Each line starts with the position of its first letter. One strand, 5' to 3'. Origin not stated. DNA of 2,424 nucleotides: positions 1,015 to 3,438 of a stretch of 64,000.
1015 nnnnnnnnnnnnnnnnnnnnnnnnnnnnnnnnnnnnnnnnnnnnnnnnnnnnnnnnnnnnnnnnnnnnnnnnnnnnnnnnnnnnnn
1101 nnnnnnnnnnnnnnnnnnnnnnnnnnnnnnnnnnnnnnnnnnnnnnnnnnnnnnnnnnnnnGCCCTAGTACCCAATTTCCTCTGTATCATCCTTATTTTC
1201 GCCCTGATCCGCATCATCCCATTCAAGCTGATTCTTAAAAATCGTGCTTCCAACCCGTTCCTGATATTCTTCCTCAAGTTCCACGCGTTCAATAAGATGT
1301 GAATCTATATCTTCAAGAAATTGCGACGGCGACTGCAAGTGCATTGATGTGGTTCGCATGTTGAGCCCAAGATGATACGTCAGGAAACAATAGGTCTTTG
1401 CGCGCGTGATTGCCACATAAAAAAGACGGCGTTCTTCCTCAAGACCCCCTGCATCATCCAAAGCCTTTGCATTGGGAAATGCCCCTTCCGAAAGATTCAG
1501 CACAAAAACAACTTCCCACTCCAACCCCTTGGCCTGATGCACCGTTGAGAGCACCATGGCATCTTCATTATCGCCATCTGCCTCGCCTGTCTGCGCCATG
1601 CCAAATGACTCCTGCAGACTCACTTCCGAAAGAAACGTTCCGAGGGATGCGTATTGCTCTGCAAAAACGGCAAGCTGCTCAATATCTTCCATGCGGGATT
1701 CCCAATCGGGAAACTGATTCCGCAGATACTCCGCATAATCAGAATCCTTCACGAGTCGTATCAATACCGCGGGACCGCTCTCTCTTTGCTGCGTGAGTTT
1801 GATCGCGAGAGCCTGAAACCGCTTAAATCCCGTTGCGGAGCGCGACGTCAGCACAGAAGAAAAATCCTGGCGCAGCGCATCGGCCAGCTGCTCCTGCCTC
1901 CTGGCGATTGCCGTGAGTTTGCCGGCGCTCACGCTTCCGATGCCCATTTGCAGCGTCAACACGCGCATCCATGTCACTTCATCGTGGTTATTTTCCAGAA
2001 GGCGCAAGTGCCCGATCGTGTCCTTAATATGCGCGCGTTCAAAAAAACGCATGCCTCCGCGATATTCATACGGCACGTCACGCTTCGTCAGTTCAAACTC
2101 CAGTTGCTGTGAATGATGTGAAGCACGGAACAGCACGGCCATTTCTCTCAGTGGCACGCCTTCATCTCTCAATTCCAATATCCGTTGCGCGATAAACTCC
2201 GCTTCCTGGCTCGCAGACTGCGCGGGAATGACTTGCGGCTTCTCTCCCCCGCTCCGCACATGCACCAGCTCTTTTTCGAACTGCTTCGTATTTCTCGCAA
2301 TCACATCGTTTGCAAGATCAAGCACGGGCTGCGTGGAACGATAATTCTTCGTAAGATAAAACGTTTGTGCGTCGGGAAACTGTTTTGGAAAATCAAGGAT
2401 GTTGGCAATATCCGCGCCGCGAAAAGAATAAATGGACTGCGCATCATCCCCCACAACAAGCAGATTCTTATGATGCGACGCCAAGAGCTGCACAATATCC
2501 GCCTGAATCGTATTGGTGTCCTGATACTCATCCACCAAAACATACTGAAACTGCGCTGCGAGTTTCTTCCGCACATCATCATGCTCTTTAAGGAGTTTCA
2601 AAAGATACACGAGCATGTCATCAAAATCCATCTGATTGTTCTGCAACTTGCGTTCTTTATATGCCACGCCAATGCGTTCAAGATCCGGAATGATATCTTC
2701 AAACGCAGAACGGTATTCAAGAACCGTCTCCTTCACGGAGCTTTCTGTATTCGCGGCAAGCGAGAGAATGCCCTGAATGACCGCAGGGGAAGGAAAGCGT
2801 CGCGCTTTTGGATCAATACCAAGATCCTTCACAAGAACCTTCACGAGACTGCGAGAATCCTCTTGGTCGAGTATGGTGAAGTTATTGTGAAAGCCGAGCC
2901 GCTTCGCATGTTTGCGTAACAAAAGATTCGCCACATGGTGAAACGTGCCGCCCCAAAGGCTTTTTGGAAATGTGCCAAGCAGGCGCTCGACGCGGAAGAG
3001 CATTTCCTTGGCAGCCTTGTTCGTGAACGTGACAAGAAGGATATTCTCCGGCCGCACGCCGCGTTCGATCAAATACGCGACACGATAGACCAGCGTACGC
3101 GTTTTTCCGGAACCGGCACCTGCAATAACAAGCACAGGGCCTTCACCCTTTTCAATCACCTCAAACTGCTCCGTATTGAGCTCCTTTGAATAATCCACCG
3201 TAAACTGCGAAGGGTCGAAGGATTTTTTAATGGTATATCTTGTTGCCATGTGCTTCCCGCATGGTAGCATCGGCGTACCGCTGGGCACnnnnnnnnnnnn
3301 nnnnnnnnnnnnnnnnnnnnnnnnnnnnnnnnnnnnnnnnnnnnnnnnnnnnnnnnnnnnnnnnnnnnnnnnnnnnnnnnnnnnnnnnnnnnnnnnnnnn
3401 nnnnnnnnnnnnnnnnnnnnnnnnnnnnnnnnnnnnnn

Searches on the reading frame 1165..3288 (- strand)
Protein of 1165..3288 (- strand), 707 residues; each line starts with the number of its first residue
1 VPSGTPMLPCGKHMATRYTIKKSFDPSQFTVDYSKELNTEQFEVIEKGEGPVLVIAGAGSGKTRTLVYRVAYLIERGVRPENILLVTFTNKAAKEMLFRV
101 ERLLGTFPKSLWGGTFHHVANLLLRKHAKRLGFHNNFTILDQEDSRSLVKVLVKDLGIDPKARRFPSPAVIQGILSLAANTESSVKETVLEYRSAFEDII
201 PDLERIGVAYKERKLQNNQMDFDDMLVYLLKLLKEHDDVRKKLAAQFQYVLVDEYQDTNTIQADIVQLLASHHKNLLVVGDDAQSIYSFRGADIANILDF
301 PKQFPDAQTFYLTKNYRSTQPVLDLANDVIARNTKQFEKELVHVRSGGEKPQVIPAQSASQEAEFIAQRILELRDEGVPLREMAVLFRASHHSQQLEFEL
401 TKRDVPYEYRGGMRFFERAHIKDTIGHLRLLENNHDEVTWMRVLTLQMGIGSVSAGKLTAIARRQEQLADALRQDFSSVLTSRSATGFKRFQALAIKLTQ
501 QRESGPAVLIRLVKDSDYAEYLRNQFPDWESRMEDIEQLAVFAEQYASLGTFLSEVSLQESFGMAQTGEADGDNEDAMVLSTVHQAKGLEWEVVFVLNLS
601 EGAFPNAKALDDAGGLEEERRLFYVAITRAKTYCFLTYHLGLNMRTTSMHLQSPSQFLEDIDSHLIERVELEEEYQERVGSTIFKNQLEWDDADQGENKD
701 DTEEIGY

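Call 65: search_protein_families(library=pfam, proteins=[window:1165-3288:-], max_evalue=0.001)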
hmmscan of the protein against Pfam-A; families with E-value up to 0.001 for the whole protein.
window:1165-3288:- (707 aa): 7 families
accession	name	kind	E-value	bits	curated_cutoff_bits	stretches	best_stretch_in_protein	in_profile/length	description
PF00580.27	UvrD-helicase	-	3.9e-81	273.1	23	1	37-305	1-271/271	UvrD/REP helicase N-terminal domain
PF13361.12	UvrD_C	-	7.8e-61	206.8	25.6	1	311-639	2-348/350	UvrD-like helicase C-terminal domain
PF13245.12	AAA_19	-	2.8e-22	79.8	25.1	1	49-290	11-134/134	AAA domain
PF13538.12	UvrD_C_2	-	8.5e-12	45.2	27.4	1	579-636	3-51/52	UvrD-like helicase C-terminal domain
PF13604.12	AAA_30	-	5.4e-08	33.2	27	0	231-286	75-129/191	AAA domain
PF01443.25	Viral_helicase1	-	8.3e-08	32.8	21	0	237-338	48-147/228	Viral superfamily 1 RNA helicase core domain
PF13087.12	AAA_12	-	0.00014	21.9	27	0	529-635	109-189/195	AAA domain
